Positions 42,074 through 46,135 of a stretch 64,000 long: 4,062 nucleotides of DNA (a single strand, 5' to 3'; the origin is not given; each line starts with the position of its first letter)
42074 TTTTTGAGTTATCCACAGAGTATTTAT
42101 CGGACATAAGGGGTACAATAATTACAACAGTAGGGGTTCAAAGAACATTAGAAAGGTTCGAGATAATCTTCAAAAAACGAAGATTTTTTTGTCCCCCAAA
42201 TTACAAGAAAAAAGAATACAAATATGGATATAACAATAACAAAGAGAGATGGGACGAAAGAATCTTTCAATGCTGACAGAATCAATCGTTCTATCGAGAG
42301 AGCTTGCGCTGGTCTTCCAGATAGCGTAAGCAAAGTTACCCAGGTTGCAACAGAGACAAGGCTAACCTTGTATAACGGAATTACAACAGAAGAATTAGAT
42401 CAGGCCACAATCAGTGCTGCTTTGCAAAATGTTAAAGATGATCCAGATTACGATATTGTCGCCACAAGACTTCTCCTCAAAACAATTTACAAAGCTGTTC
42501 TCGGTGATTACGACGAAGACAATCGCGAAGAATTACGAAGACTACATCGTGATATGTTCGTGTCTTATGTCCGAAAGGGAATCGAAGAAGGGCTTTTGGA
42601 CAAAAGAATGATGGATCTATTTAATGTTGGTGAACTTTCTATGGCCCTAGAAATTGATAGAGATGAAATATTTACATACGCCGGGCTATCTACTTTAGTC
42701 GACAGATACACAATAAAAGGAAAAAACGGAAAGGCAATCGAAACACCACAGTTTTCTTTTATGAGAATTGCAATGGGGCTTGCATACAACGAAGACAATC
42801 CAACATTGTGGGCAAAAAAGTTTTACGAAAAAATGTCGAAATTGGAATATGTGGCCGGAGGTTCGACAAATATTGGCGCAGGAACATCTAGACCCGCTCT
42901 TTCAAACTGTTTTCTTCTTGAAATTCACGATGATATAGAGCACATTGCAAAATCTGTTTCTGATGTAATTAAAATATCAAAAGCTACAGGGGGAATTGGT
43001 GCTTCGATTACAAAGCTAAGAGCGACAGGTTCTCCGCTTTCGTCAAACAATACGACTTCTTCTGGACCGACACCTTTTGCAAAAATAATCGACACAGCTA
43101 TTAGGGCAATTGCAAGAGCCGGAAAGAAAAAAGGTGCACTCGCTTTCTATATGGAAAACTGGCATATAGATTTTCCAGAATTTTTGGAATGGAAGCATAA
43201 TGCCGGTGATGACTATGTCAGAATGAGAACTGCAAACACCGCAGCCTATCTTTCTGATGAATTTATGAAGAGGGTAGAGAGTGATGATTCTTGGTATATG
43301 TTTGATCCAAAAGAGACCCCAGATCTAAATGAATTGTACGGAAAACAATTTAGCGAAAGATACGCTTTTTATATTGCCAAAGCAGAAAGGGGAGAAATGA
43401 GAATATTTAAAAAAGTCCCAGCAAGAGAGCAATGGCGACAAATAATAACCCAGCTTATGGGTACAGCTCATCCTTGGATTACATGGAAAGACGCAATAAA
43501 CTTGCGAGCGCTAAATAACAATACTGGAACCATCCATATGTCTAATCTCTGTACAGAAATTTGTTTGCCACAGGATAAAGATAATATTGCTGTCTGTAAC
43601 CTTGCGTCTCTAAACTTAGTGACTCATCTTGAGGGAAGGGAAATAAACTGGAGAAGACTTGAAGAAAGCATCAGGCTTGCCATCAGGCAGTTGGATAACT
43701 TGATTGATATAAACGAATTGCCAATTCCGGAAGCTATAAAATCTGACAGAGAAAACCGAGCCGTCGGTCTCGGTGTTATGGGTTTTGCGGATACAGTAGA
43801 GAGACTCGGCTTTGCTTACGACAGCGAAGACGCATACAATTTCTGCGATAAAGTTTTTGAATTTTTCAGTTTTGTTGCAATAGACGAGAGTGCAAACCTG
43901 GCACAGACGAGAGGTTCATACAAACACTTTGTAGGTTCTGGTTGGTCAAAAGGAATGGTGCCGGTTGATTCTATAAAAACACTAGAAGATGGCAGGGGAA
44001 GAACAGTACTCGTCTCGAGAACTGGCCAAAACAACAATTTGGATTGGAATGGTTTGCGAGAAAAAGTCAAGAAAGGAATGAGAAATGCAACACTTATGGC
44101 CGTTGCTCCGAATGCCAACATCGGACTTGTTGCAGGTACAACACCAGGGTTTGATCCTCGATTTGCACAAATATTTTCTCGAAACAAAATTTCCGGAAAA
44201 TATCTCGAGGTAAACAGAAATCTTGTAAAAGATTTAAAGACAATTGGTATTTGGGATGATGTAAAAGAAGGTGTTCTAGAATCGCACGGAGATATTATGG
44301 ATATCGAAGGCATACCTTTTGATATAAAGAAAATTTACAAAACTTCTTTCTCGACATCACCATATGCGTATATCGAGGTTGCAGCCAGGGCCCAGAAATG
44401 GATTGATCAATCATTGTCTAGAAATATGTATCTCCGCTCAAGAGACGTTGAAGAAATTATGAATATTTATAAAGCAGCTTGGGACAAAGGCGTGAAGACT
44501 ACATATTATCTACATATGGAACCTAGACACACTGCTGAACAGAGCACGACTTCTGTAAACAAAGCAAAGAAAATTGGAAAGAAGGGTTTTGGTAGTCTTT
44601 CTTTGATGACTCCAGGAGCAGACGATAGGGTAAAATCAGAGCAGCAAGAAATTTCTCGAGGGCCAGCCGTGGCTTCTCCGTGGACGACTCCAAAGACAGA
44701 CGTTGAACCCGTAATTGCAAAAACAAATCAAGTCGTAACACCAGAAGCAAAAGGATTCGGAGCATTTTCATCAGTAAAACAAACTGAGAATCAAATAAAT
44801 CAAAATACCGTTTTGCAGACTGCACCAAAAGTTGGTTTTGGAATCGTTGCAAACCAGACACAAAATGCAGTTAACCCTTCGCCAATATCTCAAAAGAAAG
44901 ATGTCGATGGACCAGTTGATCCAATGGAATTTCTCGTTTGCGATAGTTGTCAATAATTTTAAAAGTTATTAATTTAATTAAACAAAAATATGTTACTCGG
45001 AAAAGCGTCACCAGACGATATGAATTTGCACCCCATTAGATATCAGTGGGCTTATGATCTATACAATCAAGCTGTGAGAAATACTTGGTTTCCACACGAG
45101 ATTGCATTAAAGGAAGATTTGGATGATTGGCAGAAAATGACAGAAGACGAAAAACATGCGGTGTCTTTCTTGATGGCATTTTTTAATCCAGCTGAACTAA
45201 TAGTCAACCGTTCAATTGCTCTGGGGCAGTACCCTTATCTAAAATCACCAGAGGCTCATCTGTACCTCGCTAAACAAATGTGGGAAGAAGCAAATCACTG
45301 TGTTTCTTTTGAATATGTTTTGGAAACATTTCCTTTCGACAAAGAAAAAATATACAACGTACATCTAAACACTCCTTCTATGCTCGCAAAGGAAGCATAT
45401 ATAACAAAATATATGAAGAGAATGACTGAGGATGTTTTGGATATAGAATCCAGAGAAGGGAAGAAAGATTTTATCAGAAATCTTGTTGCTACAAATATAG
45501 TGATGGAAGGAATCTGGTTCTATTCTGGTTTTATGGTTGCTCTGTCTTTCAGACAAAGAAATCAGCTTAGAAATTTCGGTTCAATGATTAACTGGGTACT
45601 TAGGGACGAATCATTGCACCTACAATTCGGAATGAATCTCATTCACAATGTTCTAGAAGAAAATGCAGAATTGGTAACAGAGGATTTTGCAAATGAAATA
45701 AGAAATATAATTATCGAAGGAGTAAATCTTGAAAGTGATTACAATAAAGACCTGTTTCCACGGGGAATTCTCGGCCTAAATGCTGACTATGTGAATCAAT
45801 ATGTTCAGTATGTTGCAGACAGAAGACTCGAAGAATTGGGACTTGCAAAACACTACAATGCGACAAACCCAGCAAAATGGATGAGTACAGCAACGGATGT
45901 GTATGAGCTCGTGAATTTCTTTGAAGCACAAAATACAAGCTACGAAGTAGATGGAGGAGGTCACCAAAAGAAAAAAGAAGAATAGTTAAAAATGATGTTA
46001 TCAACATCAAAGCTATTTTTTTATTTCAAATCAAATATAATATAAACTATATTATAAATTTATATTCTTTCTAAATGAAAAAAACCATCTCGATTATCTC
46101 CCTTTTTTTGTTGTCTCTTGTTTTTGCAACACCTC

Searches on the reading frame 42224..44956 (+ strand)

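Call 78: search_protein_families(library=pfam, proteins=[window:42224-44956:+], max_evalue=0.00001)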
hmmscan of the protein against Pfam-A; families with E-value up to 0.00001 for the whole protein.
window:42224-44956:+ (910 aa): 3 families
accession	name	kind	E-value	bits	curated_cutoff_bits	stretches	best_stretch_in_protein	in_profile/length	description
PF02867.20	Ribonuc_red_lgC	-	2.4e-161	538.4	23.9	1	227-763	1-523/523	Ribonucleotide reductase, barrel domain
PF00317.26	Ribonuc_red_lgN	-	8e-19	67.9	28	1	150-223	3-76/77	Ribonucleotide reductase, all-alpha domain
PF03477.21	ATP-cone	-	2.2e-15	57.4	25.8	1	4-90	2-87/88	ATP cone domain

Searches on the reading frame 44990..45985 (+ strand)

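Call 31: search_protein_families(library=pfam, proteins=[window:44990-45985:+], max_evalue=0.001)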
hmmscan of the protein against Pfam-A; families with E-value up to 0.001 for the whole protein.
window:44990-45985:+ (331 aa): 1 family
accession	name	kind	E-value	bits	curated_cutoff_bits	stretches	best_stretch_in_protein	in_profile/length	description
PF00268.27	Ribonuc_red_sm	-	1e-76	258.5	33.6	1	11-294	2-281/281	Ribonucleotide reductase, small chain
